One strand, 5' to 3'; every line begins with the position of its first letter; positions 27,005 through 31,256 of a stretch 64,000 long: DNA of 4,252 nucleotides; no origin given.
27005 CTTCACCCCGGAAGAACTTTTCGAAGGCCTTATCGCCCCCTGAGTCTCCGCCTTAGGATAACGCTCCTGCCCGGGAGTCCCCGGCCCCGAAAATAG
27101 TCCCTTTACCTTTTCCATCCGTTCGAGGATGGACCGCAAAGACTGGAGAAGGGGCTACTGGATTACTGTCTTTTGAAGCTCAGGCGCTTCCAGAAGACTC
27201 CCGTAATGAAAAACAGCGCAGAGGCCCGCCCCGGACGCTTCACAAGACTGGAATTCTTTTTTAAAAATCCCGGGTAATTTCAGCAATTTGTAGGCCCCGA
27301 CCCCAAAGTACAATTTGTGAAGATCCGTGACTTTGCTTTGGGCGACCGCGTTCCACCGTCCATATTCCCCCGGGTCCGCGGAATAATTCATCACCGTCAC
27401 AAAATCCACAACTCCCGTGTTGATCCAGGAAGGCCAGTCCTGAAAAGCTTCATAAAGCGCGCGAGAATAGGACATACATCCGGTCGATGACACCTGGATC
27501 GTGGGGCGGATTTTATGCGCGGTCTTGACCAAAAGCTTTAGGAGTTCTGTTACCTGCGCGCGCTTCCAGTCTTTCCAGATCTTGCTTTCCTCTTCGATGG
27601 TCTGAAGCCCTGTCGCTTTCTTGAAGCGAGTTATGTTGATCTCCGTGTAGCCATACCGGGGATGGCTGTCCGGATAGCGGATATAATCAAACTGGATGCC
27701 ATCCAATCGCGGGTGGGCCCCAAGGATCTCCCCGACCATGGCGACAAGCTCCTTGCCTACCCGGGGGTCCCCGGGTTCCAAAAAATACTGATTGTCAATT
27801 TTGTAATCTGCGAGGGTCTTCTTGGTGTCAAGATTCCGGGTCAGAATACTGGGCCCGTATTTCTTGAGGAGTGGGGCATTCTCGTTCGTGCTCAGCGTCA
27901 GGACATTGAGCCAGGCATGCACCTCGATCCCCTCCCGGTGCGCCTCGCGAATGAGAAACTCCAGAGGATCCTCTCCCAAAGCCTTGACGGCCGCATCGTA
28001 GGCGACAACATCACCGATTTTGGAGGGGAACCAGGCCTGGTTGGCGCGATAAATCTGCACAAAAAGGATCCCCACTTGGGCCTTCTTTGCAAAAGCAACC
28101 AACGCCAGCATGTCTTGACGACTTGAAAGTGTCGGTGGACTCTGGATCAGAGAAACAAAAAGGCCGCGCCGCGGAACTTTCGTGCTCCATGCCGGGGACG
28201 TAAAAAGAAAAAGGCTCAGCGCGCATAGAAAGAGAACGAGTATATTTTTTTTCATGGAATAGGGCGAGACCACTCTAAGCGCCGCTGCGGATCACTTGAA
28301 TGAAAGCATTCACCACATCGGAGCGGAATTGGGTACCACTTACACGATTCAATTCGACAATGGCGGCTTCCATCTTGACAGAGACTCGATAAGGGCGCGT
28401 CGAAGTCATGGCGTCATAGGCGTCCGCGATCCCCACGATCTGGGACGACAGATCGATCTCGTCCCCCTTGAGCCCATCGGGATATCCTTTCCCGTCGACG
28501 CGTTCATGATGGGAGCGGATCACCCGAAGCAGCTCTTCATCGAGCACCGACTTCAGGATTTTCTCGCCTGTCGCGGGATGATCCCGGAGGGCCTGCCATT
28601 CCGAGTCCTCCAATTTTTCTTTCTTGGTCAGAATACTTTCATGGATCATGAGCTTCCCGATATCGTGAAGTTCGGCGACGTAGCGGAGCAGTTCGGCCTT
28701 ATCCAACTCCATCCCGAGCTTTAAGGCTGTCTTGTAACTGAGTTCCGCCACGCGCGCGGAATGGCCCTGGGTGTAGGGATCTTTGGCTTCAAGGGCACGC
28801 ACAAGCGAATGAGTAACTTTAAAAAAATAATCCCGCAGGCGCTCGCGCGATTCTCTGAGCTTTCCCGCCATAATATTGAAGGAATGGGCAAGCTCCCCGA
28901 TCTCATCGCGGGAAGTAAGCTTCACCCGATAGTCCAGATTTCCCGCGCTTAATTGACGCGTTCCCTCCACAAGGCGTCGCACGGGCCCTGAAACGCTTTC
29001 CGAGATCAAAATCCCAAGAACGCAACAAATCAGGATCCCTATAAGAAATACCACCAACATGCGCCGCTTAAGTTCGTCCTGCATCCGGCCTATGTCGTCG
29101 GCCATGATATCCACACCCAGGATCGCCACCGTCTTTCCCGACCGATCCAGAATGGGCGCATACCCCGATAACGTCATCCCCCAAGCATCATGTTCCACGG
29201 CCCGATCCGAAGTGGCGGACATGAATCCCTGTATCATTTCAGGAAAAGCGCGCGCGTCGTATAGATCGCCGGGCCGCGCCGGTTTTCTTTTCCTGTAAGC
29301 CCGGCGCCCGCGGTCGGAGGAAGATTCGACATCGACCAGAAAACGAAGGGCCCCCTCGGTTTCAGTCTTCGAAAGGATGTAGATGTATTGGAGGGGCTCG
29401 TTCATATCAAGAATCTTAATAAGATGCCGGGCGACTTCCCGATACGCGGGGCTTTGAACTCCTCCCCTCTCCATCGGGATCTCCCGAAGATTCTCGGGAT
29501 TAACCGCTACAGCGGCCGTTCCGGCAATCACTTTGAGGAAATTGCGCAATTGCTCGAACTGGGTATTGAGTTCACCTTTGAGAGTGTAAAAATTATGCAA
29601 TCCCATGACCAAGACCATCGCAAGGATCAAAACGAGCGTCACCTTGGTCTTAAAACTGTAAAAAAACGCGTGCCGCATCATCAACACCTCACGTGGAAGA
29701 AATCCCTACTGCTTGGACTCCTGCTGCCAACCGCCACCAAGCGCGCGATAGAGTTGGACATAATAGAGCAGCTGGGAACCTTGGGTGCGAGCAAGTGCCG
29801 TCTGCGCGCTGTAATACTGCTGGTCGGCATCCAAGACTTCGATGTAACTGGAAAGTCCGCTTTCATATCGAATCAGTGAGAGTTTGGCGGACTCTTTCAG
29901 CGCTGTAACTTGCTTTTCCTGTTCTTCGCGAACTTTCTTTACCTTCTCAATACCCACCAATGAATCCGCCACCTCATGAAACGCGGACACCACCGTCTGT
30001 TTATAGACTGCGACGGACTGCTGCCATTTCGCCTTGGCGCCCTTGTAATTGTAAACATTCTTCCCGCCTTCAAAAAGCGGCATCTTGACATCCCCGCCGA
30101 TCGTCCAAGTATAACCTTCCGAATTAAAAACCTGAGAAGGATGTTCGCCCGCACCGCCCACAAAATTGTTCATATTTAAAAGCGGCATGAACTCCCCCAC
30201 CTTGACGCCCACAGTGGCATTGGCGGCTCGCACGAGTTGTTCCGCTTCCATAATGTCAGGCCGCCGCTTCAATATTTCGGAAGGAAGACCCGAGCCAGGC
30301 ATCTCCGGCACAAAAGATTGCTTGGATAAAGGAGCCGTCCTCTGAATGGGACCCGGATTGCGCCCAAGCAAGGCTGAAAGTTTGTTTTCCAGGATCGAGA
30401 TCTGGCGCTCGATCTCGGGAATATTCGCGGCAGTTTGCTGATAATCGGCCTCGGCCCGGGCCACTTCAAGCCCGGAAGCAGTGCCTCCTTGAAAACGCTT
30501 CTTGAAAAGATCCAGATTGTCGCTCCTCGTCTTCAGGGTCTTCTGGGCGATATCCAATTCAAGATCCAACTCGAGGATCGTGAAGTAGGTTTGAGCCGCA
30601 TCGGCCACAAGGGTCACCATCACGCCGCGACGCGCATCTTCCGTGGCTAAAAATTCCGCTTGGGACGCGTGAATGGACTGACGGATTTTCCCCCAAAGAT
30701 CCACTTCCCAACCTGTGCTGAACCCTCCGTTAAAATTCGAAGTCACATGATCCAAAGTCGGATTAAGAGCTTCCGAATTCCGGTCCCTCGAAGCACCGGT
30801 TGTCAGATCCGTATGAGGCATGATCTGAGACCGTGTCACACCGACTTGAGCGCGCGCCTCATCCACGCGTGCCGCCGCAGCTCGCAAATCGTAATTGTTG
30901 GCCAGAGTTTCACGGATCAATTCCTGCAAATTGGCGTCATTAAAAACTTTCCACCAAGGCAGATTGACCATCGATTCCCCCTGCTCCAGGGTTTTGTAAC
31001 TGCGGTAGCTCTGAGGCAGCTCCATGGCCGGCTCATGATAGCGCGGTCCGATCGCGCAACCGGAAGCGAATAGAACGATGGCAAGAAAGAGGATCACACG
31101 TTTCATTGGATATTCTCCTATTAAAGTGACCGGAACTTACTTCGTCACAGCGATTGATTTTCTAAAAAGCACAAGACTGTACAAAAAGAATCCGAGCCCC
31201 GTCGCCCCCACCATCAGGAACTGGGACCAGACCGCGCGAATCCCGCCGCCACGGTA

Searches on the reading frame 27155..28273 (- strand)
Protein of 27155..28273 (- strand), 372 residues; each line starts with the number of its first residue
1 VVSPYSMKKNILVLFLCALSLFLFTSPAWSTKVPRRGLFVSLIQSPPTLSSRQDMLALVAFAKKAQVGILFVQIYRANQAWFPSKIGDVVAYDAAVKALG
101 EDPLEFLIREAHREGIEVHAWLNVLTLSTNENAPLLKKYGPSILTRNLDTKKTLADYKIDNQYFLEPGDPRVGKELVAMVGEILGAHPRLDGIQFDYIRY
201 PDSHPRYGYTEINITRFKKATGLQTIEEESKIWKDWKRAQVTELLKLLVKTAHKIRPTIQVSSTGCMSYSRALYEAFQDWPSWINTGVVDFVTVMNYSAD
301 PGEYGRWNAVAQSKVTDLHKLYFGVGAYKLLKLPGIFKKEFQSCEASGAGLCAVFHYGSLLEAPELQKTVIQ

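Call 37: search_protein_families(library=pfam, proteins=[window:27155-28273:-], max_evalue=0.001)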
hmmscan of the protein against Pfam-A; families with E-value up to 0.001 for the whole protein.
window:27155-28273:- (372 aa): 1 family
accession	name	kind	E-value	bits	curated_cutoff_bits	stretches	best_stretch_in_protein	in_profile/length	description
PF02638.21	GHL10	-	4.1e-33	115.2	27.9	1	57-305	23-273/311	Glycosyl hydrolase-like 10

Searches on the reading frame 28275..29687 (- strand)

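Call 37: search_protein_families(library=pfam, proteins=[window:28275-29687:-], max_evalue=0.001)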
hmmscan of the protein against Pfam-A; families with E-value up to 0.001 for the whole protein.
window:28275-29687:- (470 aa): 3 families
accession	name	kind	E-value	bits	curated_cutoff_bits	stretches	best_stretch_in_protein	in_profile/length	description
PF13487.12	HD_5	-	2.3e-28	99.5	27.2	1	295-454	3-166/170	HD domain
PF01966.28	HD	-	2.4e-17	63.7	22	1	308-427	3-116/116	HD domain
PF00672.30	HAMP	-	1.6e-16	60.8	25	1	230-279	4-53/53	HAMP domain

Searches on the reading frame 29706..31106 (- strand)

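Call 10: search_protein_families(library=pfam, proteins=[window:29706-31106:-], max_evalue=0.001)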
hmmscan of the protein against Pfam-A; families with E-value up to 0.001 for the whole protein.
window:29706-31106:- (466 aa): 1 family
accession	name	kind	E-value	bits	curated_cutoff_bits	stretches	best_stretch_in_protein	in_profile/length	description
PF02321.23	OEP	-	1.1e-50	172.4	22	2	276-457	6-187/187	Outer membrane efflux protein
